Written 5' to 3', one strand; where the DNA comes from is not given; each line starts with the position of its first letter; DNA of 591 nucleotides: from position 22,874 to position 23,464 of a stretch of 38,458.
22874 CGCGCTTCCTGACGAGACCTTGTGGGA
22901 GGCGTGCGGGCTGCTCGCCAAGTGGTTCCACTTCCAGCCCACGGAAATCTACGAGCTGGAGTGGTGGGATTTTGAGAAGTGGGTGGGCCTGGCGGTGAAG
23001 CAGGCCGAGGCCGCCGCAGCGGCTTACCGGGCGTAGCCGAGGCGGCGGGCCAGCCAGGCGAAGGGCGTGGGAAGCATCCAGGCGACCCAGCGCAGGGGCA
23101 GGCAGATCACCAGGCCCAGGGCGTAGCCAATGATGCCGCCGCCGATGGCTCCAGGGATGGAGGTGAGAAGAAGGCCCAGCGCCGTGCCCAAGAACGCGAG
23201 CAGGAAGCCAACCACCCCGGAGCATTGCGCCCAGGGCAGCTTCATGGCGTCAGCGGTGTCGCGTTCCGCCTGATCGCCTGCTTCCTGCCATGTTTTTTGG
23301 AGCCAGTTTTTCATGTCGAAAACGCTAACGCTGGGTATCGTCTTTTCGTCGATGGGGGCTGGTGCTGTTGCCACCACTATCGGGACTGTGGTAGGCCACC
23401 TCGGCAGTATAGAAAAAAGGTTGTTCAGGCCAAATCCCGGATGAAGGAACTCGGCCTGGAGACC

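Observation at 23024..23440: Antisense moron inside the tail operon: two-TM glycine-zipper membrane protein with its own sigma70-like promoter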

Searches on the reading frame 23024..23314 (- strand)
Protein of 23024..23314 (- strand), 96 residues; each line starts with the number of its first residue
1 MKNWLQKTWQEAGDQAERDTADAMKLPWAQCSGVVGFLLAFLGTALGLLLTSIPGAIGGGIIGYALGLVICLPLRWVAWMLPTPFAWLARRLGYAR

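Call 9: search_protein_families(library=pfam, proteins=[window:23024-23314:-], max_evalue=1)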
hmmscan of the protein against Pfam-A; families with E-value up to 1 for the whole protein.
window:23024-23314:- (96 aa): 1 family
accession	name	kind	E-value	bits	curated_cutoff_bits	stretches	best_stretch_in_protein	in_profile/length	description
PF19857.4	DUF6332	-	0.17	12.9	25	1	14-81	3-69/85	Family of unknown function (DUF6332)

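Call 10: search_protein_families(library=phrogs, proteins=[window:23024-23314:-], max_evalue=1)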
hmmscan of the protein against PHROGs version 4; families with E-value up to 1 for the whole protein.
window:23024-23314:- (96 aa): 0 families

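Call 11: find_homologous_proteins(query=window:23024-23314:-, max_evalue=0.01)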
Query window:23024-23314:- (96 aa): 9 proteins with E <= 0.01 among 56 candidates.
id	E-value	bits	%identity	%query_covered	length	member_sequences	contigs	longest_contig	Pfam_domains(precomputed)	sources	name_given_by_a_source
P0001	6.2e-58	211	100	100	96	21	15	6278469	-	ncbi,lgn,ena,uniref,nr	ncbi:hypothetical protein [Pseudomonas aeruginosa]|uniref:hypothetical protein n=1 Tax=Pseudomonas a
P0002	4.9e-53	195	93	100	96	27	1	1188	-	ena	-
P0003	8.7e-44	166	79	99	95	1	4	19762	-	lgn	-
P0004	4.1e-33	131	82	76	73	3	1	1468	-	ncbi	-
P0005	1.9e-32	129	82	76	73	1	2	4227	-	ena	-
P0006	6.6e-30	121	63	100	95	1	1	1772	-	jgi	jgi:hypothetical protein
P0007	1.8e-14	71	45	99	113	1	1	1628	-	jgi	jgi:hypothetical protein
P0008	8.0e-14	69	89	19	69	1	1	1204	-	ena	-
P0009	1.1e-3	37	50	56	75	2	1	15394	-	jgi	-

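Call 14: find_encoding_contigs(protein=P0006, flank=6000)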
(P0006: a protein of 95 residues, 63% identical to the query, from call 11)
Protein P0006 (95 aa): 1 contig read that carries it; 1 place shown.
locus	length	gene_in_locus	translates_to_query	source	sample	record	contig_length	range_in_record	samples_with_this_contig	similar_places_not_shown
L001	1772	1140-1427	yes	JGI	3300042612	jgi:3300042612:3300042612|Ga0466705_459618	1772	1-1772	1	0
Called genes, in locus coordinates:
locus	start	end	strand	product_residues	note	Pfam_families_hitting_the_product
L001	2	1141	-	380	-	?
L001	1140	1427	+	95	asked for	-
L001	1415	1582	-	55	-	-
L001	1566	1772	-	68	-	?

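Call 15: find_encoding_contigs(protein=P0003, flank=6000)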
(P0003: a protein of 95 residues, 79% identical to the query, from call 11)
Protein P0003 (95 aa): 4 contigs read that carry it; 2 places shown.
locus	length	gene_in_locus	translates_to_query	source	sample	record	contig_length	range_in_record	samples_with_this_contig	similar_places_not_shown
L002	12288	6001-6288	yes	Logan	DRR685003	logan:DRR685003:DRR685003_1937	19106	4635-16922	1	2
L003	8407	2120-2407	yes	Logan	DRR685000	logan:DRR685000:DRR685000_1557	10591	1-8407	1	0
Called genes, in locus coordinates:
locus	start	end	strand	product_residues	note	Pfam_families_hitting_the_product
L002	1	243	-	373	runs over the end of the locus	PF26776:Baseplate_J_N (weak), PF04865:Baseplate_J, PF26078:Baseplate_J_M, PF26079:Baseplate_J_C (weak)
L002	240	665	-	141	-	PF04965:GPW_gp25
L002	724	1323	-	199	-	PF18715:Phage_spike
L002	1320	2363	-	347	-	PF05954:Phage_GPD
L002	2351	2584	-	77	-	PF05489:Phage_tail_X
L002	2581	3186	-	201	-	PF06995:Phage_P2_GpU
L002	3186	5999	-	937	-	PF10145:PhageMin_Tail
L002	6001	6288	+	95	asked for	-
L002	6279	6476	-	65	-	-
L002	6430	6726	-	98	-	PF10109:Phage_TAC_7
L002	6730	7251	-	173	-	PF04985:Phage_tube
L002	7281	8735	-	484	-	PF22671:Gp18_domIII_N (weak), PF04984:Phage_sheath_1, PF17482:Phage_sheath_1C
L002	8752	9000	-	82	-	-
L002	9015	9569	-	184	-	PF09646:Gp37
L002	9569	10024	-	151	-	PF07030:Phage_Mu_Gp36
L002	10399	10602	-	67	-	-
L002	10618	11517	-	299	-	PF10124:Mu-like_gpT, PF25209:Phage_capsid_4 (weak)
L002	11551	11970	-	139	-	-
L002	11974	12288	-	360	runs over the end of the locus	PF10123:Mu-like_Pro_N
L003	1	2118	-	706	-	?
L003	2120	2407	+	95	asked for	-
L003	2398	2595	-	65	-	-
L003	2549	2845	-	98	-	PF10109:Phage_TAC_7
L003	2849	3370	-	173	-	PF04985:Phage_tube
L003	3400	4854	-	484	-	PF22671:Gp18_domIII_N (weak), PF04984:Phage_sheath_1, PF17482:Phage_sheath_1C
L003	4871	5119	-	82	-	-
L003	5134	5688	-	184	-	PF09646:Gp37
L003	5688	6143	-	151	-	PF07030:Phage_Mu_Gp36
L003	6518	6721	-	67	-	-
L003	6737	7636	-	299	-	PF10124:Mu-like_gpT, PF25209:Phage_capsid_4 (weak)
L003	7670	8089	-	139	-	-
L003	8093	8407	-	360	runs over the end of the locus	PF10123:Mu-like_Pro_N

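Call 35: find_related_loci(query=A2, collection=viral_contigs, flank=3000)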
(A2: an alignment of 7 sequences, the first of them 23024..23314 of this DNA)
Query A2 (96 aa) in viral_contigs; peptide patterns used: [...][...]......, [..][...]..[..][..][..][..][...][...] (x = any residue, [..] = any of these).
21 stretches matched a pattern; 2 encode a relative of the query (tblastn E <= 1e-3); 2 distinct loci.
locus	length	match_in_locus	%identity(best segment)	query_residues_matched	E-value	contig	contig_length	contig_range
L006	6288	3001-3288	95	1-96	4e-45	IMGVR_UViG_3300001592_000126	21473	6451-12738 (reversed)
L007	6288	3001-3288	88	1-96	3e-40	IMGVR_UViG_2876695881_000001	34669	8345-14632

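Call 36: find_related_loci(query=A2, collection=genome_contigs, flank=3000)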
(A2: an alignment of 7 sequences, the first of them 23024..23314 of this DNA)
Query A2 (96 aa) in genome_contigs; peptide patterns used: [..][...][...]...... (x = any residue, [..] = any of these).
16 stretches matched a pattern; 2 encode a relative of the query (tblastn E <= 1e-3); 2 distinct loci.
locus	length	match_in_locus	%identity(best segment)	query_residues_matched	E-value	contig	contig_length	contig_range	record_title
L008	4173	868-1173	43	1-94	5e-19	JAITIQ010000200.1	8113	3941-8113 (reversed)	MAG: Accumulibacter sp. isolate Pcl387_bin123 k119_1430666, whole genome shotgun sequence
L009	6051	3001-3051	82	80-96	1e-6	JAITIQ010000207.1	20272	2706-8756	MAG: Accumulibacter sp. isolate Pcl387_bin123 k119_1830266, whole genome shotgun sequence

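Call 52: search_protein_representatives(alignment_id=A2)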
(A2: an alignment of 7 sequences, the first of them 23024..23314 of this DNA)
Query: 7 sequences, 96 profile positions. Proteins with E-value up to 0.001 (for the whole library): 17; up to 1e-10: 7; up to 1e-30: 1. The best 17 are listed.
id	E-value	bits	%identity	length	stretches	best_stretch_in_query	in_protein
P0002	2.4e-50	185.1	-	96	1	1-96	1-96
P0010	1.4e-22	96.1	-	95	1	2-95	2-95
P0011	5.5e-19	84.6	-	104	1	1-96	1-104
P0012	6.2e-19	84.4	-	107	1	2-95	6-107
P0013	1.1e-18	83.6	-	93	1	2-92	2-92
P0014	4.9e-13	65.5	-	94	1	19-95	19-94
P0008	1.5e-11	60.7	-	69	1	24-72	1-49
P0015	2.1e-10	57.0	-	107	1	8-95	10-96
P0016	3.2e-08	50.0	-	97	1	1-95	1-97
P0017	8.2e-08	48.7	-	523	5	37-72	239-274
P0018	9.1e-08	48.6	-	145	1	13-95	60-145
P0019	2.6e-07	47.1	-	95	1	5-92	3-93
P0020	3.2e-06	43.6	-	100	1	4-91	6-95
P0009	2.1e-05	41.0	-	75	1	40-95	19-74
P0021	5.6e-05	39.7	-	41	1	58-95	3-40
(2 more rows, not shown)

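Call 53: search_protein_families(library=padloc, proteins=[window:23024-23314:-], max_evalue=1)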
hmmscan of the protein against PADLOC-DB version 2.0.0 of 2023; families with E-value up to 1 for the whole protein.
window:23024-23314:- (96 aa): 0 families

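Call 54: search_protein_families(library=ncbifam, proteins=[window:23024-23314:-], max_evalue=1)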
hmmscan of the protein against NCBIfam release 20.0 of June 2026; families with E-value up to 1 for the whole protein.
window:23024-23314:- (96 aa): 1 family
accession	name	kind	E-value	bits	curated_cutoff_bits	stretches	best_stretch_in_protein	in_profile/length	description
NF002780.0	PRK02898.1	equivalog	0.26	11.1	84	1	49-68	70-89/104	energy-coupling factor ABC transporter substrate-binding protein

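Call 56: predict_structure(alignment_id=A2)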
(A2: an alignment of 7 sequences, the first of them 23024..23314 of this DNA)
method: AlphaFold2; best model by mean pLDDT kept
length: 96 residues; sequences in the alignment: 7
mean_pLDDT: 83.1   pTM: 0.51
mean pLDDT of the five models: 83.1, 74.6, 65.4, 62.0, 57.9
residues with pLDDT >= 90: 0; 70-90: 94; 50-70: 2; < 50: 0
segments of 3 or more residues with pLDDT < 50: none
pLDDT, mean of each block of 10 residues (from residue 1): 84 86 83 85 85 80 85 81 82 79
secondary structure, 60 per line:
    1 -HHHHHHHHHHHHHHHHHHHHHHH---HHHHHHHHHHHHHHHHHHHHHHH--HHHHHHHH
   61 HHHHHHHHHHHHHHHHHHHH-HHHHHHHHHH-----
elements in order: H2-24 H28-50 H53-80 H82-91

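Call 63: find_encoding_contigs(protein=P0001, flank=1500, max_places=10)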
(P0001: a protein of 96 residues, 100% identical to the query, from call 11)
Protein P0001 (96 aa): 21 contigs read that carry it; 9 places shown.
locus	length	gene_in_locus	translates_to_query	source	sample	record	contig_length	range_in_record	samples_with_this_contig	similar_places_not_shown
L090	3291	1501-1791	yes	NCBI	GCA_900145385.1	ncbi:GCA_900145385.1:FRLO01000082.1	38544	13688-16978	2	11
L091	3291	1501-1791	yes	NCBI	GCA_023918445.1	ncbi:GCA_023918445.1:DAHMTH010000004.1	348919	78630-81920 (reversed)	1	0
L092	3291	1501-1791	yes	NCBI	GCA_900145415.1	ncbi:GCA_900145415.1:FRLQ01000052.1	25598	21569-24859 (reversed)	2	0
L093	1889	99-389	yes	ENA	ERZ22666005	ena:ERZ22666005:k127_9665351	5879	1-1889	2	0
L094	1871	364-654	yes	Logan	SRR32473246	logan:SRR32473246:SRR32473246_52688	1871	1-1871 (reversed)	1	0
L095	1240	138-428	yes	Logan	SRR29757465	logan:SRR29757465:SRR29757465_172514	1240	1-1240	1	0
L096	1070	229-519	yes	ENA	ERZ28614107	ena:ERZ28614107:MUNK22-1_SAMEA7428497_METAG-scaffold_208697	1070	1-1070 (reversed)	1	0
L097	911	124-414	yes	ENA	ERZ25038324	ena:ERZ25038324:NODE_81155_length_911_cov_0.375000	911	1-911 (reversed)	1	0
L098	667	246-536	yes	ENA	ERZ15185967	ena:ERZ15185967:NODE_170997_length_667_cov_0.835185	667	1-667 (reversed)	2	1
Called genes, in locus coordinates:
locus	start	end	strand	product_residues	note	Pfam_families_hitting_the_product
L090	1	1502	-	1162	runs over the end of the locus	PF10145:PhageMin_Tail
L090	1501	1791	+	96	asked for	-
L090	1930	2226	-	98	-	PF10109:Phage_TAC_7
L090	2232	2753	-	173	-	PF04985:Phage_tube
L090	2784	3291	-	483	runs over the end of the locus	PF22671:Gp18_domIII_N (weak), PF27730:UCP028589 (faint), PF04984:Phage_sheath_1, PF17482:Phage_sheath_1C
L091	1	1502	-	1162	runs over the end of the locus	PF10145:PhageMin_Tail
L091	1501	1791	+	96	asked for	-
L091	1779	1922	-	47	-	-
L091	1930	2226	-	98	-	PF10109:Phage_TAC_7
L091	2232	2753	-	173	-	PF04985:Phage_tube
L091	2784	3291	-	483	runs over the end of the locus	PF22671:Gp18_domIII_N (weak), PF27730:UCP028589 (weak), PF04984:Phage_sheath_1, PF17482:Phage_sheath_1C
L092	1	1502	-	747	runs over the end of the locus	?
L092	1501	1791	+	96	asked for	-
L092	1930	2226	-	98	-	PF10109:Phage_TAC_7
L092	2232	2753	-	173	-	PF04985:Phage_tube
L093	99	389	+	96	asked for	-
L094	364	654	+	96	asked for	-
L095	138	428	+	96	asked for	-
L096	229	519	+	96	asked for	-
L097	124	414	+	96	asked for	-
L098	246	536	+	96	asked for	-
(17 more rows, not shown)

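Call 64: list_cluster_members(proteins=[P0001])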
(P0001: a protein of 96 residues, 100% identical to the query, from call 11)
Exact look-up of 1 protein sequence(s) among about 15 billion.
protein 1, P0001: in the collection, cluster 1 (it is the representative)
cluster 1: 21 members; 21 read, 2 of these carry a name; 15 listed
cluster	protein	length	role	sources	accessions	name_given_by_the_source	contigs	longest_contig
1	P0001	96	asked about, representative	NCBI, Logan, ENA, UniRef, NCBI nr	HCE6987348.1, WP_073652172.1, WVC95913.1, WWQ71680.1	hypothetical protein [Pseudomonas aeruginosa] | hypothetical protein n=1 Tax=Pseudomonas aeruginosa TaxID=287 RepID=UPI000935F468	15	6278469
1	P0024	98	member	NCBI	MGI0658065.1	hypothetical protein ACRCOP_09440 [Pseudomonas aeruginosa]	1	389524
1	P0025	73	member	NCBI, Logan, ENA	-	-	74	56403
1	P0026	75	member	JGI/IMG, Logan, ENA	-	-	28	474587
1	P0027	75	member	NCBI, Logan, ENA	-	-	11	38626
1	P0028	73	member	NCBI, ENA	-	-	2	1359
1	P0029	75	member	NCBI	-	-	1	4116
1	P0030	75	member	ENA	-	-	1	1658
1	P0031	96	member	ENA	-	-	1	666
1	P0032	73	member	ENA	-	-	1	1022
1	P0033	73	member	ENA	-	-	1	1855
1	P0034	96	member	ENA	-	-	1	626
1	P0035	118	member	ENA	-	-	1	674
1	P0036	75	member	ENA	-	-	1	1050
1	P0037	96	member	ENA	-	-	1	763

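Call 74: search_dna_similar(query=window:23027-23314:-, collection=phages, mode=protein, max_evalue=0.01, max_rows=20)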
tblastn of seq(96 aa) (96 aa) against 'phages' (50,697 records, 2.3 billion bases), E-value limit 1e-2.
No match.

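Call 78: fold_search(model_id=the predicted structure, library=pdb)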
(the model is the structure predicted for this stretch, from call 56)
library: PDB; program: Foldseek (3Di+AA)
matches with E <= 10: 43; with E <= 0.001: 0
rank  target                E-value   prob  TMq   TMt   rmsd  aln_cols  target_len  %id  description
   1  6h2f_F                1.0e+00  0.16  0.28  0.11  13.6       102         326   22  Structure of the pre-pore AhlB of the tripartite alpha-pore forming toxin, AHL, from Aeromonas hydrophila. (released 2019-07-10)
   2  7a0g_DDD              1.0e+00  0.13  0.24  0.10  13.9       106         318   21  Structure of the SmhB pore of the tripartite alpha-pore forming toxin, Smh, from Serratia marcescens. (released 2021-03-31)
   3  6h2f_D                1.2e+00  0.18  0.31  0.11  13.5        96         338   22  Structure of the pre-pore AhlB of the tripartite alpha-pore forming toxin, AHL, from Aeromonas hydrophila. (released 2019-07-10)
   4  7a0g_FFF              1.2e+00  0.12  0.24  0.10  13.7       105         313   18  Structure of the SmhB pore of the tripartite alpha-pore forming toxin, Smh, from Serratia marcescens. (released 2021-03-31)
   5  6grj_D                1.3e+00  0.16  0.30  0.12  13.6        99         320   22  Structure of the AhlB pore of the tripartite alpha-pore forming toxin, AHL, from Aeromonas hydrophila. (released 2019-07-03)
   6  6grj_F                1.4e+00  0.16  0.31  0.12  13.5        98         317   22  Structure of the AhlB pore of the tripartite alpha-pore forming toxin, AHL, from Aeromonas hydrophila. (released 2019-07-03)
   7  7a0g_III              1.7e+00  0.10  0.24  0.10  13.9       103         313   16  Structure of the SmhB pore of the tripartite alpha-pore forming toxin, Smh, from Serratia marcescens. (released 2021-03-31)
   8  6grj_B                2.0e+00  0.14  0.30  0.12  13.5       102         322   22  Structure of the AhlB pore of the tripartite alpha-pore forming toxin, AHL, from Aeromonas hydrophila. (released 2019-07-03)
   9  6grj_I                2.0e+00  0.11  0.27  0.10  13.6        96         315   18  Structure of the AhlB pore of the tripartite alpha-pore forming toxin, AHL, from Aeromonas hydrophila. (released 2019-07-03)
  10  6grj_E                2.5e+00  0.11  0.30  0.12  12.8       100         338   17  Structure of the AhlB pore of the tripartite alpha-pore forming toxin, AHL, from Aeromonas hydrophila. (released 2019-07-03)
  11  6h2f_H                2.5e+00  0.10  0.29  0.11  13.7       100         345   22  Structure of the pre-pore AhlB of the tripartite alpha-pore forming toxin, AHL, from Aeromonas hydrophila. (released 2019-07-10)
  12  6h2f_B                2.7e+00  0.12  0.30  0.11  13.2       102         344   22  Structure of the pre-pore AhlB of the tripartite alpha-pore forming toxin, AHL, from Aeromonas hydrophila. (released 2019-07-10)
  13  6grj_A                2.7e+00  0.09  0.27  0.11  13.5       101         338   22  Structure of the AhlB pore of the tripartite alpha-pore forming toxin, AHL, from Aeromonas hydrophila. (released 2019-07-03)
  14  6ysl_C                2.8e+00  0.13  0.31  0.16   8.1        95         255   20  Structure of the flagellar MotAB stator complex from Bacillus subtilis (released 2020-08-12)
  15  6grj_H                3.1e+00  0.08  0.27  0.11  13.5       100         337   22  Structure of the AhlB pore of the tripartite alpha-pore forming toxin, AHL, from Aeromonas hydrophila. (released 2019-07-03)
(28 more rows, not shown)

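Call 89: find_encoding_contigs(protein=P0010, flank=2500, max_places=2)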
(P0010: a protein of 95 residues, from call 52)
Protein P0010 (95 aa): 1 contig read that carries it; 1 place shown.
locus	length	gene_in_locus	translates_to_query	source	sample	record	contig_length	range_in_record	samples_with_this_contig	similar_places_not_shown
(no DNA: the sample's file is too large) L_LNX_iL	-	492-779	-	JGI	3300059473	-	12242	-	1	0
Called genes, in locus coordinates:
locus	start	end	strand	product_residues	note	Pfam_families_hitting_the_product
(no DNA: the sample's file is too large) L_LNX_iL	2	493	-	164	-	?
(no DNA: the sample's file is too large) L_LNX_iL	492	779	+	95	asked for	-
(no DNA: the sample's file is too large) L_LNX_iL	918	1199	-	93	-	PF10109:Phage_TAC_7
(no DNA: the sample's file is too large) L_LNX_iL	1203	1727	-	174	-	PF04985:Phage_tube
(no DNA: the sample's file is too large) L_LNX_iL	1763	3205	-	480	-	PF22671:Gp18_domIII_N, PF27730:UCP028589 (weak), PF04984:Phage_sheath_1, PF17482:Phage_sheath_1C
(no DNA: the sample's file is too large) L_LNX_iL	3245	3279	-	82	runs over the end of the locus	-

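Call 90: find_encoding_contigs(protein=P0014, flank=2500, max_places=2)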
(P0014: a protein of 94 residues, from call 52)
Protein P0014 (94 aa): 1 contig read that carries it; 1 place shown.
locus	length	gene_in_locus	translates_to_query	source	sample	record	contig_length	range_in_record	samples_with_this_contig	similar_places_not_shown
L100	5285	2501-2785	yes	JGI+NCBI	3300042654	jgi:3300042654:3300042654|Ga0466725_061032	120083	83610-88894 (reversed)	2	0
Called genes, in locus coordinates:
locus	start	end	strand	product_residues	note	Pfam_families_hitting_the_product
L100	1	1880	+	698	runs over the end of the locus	PF01138:RNase_PH, PF03725:RNase_PH_C, PF03726:PNPase, PF01138:RNase_PH, PF00013:KH_1, PF00575:S1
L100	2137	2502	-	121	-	-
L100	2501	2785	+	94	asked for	-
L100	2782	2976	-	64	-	-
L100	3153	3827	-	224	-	PF00578:AhpC-TSA, PF08534:Redoxin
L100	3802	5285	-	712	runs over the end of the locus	PF11412:DsbD_N, PF02683:DsbD_TM, PF13899:Thioredoxin_7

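Call 91: find_encoding_contigs(protein=P0016, flank=2500, max_places=2)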
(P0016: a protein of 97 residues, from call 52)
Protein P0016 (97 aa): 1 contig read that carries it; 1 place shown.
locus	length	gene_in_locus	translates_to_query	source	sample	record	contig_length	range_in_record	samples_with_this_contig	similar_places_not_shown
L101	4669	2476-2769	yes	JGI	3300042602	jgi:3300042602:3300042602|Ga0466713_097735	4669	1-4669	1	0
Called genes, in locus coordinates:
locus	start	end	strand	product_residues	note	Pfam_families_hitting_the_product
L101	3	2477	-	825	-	?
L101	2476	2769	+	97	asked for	-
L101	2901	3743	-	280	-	PF00392:GntR, PF07729:FCD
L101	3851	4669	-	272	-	?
